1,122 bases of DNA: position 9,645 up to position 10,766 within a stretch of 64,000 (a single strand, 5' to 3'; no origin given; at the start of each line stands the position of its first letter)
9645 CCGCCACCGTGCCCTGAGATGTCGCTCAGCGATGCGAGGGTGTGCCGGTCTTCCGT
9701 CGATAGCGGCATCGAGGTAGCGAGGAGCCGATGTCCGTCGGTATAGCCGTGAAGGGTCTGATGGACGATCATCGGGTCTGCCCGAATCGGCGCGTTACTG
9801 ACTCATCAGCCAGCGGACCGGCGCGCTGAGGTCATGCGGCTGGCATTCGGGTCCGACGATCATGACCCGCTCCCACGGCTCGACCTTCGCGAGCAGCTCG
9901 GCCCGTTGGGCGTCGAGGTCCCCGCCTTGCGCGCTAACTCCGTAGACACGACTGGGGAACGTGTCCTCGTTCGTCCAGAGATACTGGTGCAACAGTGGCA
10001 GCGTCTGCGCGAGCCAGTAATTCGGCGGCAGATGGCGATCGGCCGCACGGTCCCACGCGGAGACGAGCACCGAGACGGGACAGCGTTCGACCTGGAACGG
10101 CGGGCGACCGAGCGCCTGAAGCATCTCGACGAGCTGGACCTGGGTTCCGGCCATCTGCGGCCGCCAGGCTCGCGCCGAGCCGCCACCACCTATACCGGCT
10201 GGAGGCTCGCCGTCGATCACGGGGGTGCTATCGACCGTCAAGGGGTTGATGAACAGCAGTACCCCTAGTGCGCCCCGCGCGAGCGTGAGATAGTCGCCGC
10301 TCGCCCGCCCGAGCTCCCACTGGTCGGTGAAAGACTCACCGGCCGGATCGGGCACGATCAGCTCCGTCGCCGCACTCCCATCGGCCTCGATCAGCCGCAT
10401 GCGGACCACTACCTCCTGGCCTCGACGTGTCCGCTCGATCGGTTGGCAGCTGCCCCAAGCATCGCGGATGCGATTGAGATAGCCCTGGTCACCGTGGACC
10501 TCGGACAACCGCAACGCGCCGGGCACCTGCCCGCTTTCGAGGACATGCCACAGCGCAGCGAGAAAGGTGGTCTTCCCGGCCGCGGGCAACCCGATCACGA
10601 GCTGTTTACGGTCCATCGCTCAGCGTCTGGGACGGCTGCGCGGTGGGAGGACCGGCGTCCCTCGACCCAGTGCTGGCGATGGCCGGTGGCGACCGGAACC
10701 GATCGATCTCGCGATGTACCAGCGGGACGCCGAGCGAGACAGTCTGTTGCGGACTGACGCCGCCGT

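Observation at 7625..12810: Four-gene GASH / double-GTPase / GAP1 operon: a predicted but, to my knowledge, experimentally uncharacterised GTPase-centred conflict (defence-like) system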

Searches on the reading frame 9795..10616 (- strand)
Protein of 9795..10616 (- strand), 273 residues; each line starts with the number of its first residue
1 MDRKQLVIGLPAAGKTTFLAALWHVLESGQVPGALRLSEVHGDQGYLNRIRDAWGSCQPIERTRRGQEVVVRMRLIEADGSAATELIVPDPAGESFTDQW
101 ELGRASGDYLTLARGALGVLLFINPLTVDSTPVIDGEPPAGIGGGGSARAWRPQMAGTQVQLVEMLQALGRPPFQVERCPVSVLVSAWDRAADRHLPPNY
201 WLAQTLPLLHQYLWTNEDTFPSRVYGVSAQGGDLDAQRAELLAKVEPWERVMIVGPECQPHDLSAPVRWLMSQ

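Call 3: search_protein_families(library=pfam, proteins=[window:9795-10616:-], max_evalue=0.01)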
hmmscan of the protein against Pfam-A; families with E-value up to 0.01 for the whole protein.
window:9795-10616:- (273 aa): 2 families
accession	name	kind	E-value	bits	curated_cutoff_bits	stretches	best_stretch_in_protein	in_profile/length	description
PF19975.5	DO-GTPase1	-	1.9e-59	201.6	27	1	6-270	1-271/271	Double-GTPase 1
PF19993.5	DO-GTPase2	-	4.8e-07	30.1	27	1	7-126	5-130/226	Double-GTPase 2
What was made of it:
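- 9795..10616 (-): DO-GTPase1, 273 aa, all catalytic motifs intact. Pfam PF19975, E 1.9e-59 (call 3).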

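Call 4: search_protein_families(library=padloc, proteins=[window:9795-10616:-], max_evalue=0.01)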
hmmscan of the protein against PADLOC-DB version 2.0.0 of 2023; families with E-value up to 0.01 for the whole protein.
window:9795-10616:- (273 aa): 0 families

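Call 5: search_protein_families(library=ncbifam, proteins=[window:9795-10616:-], max_evalue=0.01)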
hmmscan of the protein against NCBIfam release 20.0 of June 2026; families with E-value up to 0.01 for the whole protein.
window:9795-10616:- (273 aa): 0 families

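Call 45: search_solved_structures(query=window:9795-10616:-, max_evalue=10)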
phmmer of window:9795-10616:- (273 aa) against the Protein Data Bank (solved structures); distinct sequences matched with E-value up to 10: 1.
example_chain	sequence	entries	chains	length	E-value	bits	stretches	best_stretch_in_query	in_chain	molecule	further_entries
2hqm_A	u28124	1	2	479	1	11.7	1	141-221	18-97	Glutathione reductase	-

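Call 56: search_solved_structures(query=A4, max_evalue=10, show_alignments=2)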
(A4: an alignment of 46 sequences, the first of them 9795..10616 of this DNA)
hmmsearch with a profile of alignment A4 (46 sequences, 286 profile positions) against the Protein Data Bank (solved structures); distinct sequences matched with E-value up to 10: 22.
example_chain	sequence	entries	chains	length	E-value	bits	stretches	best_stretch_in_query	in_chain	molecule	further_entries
6e11_1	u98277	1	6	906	0.049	16.1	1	2-36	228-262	Heat shock protein 101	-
6e10_1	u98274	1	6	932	0.052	16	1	2-36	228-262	Heat shock protein 101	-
6emw_E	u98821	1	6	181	0.43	13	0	2-40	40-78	ATP-dependent Clp protease ATP-binding subunit ClpC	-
1z6y_A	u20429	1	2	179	0.64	12.4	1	2-19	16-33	ADP-ribosylation factor-like protein 5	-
2h17_A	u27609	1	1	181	0.67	12.3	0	2-19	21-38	ADP-ribosylation factor-like protein 5A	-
2h16_A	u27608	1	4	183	0.69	12.3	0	2-19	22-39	ADP-ribosylation factor-like protein 5A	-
4v0m_E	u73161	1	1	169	0.69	12.3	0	3-19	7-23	ARF-LIKE SMALL GTPASE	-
1zj6_A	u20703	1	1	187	0.7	12.3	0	2-19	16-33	ADP-ribosylation factor-like protein 5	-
4v0k_A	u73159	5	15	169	0.7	12.3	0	3-19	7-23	ARF-LIKE SMALL GTPASE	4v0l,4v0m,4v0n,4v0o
6sh3_A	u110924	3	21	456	0.76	12.2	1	5-44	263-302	Mitochondrial chaperone BCS1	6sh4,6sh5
9gs2_A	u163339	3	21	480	0.79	12.1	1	5-44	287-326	Mitochondrial chaperone BCS1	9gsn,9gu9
3jvu_A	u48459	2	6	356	0.8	12.1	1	5-72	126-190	Twitching mobility protein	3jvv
6u1y_A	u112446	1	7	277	0.91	11.9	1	5-44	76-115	Mitochondrial chaperone BCS1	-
2ywr_A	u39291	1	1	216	0.92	11.9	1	6-86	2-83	Phosphoribosylglycinamide formyltransferase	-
5eax_A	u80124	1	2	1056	0.96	11.8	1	4-33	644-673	DNA replication ATP-dependent helicase/nuclease DNA2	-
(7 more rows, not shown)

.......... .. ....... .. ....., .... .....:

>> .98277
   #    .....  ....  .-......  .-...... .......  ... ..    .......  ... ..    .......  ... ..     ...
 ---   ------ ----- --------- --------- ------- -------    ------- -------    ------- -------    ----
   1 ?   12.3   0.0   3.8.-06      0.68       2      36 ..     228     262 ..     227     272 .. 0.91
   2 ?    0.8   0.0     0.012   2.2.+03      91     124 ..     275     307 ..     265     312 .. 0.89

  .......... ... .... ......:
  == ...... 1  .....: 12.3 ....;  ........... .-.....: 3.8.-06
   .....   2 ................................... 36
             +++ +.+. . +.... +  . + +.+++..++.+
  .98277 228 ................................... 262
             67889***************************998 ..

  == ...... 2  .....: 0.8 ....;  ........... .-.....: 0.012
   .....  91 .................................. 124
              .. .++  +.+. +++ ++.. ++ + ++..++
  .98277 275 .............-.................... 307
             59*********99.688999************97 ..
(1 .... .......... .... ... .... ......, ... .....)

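Call 62: search_protein_families(library=phrogs, proteins=[window:9795-10616:-], max_evalue=0.01)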
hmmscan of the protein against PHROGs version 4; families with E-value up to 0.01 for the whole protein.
window:9795-10616:- (273 aa): 0 families

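Call 76: search_dna_similar(query=window:9795-10616:-, collection=plasmids, mode=protein, max_evalue=1e-8, max_rows=15)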
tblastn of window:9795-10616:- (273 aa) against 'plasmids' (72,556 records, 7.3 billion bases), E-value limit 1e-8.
Records with a match: 18; places in all: 18; records where one place covers at least 80% of the query: 18.
Best place of each record, by identity: <60% 18.
By first word of the organism name: Aeromonas 4; Klebsiella 3; Pantoea 2; Rhizobium 2; Paraburkholderia 1; Acetobacter 1; Bradyrhizobium 1; Caballeronia 1; Burkholderia 1; Simplicispira 1; and 1 more.
By predicted mobility (MOB-suite, as given by PLSDB): conjugative 12; mobilizable 5; non-mobilizable 1.
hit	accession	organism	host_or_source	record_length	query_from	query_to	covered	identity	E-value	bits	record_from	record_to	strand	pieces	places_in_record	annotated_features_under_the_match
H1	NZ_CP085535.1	Aeromonas salmonicida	Brook charr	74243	1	272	100%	38.7%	3e-49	181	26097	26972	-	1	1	hypothetical protein (x2)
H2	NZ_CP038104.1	Aeromonas salmonicida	Salvelinus fontinalis,whole organism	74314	1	272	100%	38.7%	3e-49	181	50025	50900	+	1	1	hypothetical protein (x2)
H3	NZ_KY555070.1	Aeromonas salmonicida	-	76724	1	272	100%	38.7%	3e-49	181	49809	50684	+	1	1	hypothetical protein (x3)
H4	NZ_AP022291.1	Aeromonas veronii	-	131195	1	272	100%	38.7%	4e-49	181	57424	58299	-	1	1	hypothetical protein (x2)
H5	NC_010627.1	Paraburkholderia phymatum STM815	-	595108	1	272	100%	35.8%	2e-43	164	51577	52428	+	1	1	hypothetical protein (x2)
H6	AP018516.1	Acetobacter orientalis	-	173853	7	271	97%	35.9%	2e-37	147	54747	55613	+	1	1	hypothetical protein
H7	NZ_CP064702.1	Bradyrhizobium sp. 172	Acmispon strigosus,cell culture,root ...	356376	6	270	97%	35.9%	8e-33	134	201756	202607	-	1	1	hypothetical protein (x2)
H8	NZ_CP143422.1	Pantoea agglomerans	Phaseolus vulgaris,cell ...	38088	6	273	98%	35.3%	3e-45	169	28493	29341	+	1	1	hypothetical protein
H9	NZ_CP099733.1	Pantoea agglomerans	cell culture,Rotten Potato Tubers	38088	6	273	98%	35.3%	3e-45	169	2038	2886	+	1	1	hypothetical protein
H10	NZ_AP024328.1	Caballeronia sp. NK8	-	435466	1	272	100%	34.7%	7e-42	160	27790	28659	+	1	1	hypothetical protein (x2)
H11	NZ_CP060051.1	Klebsiella pneumoniae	Homo sapiens,rectal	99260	6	272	98%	34.9%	2e-44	167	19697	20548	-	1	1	hypothetical protein (x2)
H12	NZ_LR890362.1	Klebsiella pneumoniae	Homo sapiens,urine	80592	6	272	98%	34.9%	3e-44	167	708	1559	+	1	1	hypothetical protein (x2)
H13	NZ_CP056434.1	Klebsiella pneumoniae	culture,Wastewater influent sample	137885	6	272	98%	34.9%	3e-44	167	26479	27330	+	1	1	hypothetical protein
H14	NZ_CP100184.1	Burkholderia glumae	cell culture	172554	4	271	98%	33.7%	2e-41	159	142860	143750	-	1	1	hypothetical protein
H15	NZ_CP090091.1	Rhizobium leguminosarum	Galega,Cell culture,Plant nodule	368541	4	270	98%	32.7%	1e-34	139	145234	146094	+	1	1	hypothetical protein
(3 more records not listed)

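Call 77: search_dna_similar(query=window:9795-10616:-, collection=phages, mode=protein, max_evalue=0.00001, max_rows=10)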
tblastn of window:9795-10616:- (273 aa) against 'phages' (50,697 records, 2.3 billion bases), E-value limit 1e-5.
No match.
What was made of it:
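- Tried and rejected: tblastn of DO-GTPase1 against phage genomes found no match (call 77).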

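Call 78: get_annotated_region(hit=H11, flank=6000)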
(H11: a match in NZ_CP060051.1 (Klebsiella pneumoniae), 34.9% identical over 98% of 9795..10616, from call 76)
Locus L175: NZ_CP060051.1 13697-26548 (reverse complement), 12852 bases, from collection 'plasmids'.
description: Klebsiella pneumoniae strain NICU_2_P7 plasmid unnamed2, complete sequence
organism: Klebsiella pneumoniae (NCBI taxid 573)
taxonomy: Bacteria; Pseudomonadota; Gammaproteobacteria; Enterobacterales; Enterobacteriaceae; Klebsiella; Klebsiella pneumoniae
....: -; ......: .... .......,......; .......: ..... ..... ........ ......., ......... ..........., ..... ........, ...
typing (MOB-suite, as given by PLSDB): conjugative; replicon IncFIA,IncFII,rep_cluster_2183; relaxase MOBF,MOBF; mating-pair formation MPF_F
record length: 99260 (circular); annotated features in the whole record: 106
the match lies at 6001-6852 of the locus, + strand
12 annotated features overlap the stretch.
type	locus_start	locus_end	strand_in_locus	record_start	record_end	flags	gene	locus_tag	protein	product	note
CDS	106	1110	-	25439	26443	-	-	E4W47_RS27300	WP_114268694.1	hypothetical protein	-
CDS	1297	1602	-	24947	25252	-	ccdB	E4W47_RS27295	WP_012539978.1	type II toxin-antitoxin system toxin CcdB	-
CDS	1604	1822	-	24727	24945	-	ccdA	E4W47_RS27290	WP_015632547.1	type II toxin-antitoxin system antitoxin CcdA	-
CDS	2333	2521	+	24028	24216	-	-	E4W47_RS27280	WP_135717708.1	hypothetical protein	-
CDS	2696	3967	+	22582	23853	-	-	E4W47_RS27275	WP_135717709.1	metallophosphoesterase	-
CDS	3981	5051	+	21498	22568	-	-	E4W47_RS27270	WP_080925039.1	GTPase-associated system all-helical protein GASH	-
CDS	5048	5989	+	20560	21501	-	-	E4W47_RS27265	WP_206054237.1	hypothetical protein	-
CDS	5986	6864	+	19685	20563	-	-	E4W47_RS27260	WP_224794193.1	hypothetical protein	-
CDS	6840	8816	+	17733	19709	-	-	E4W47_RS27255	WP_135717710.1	hypothetical protein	-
CDS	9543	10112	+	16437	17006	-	-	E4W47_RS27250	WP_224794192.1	hypothetical protein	-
CDS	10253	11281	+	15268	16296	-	-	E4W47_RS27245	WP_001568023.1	Abi family protein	-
CDS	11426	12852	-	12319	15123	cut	-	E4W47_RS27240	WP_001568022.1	TrlF family AAA-like ATPase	-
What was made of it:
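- Closest known: Catalogued GTPase-containing anti-phage systems in PADLOC-DB v2. Same: P-loop GTPases sit in multi-gene operons, and the canonical relatives lie beside Abi and TA genes (call 78).
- A Klebsiella IncF plasmid carries the five-gene operon beside an Abi gene and CcdAB (calls 76, 78).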

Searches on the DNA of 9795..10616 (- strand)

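Call 80: search_dna_similar(query=L175:2696-8816:+, collection=ecoli_genomes, mode=near, max_rows=8)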
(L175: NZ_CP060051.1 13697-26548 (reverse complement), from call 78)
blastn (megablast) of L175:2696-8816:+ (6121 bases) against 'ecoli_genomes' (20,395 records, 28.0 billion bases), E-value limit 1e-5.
No match.
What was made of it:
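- Tried and rejected: Megablast of the Klebsiella operon against E. coli complete genomes found no match (call 80).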
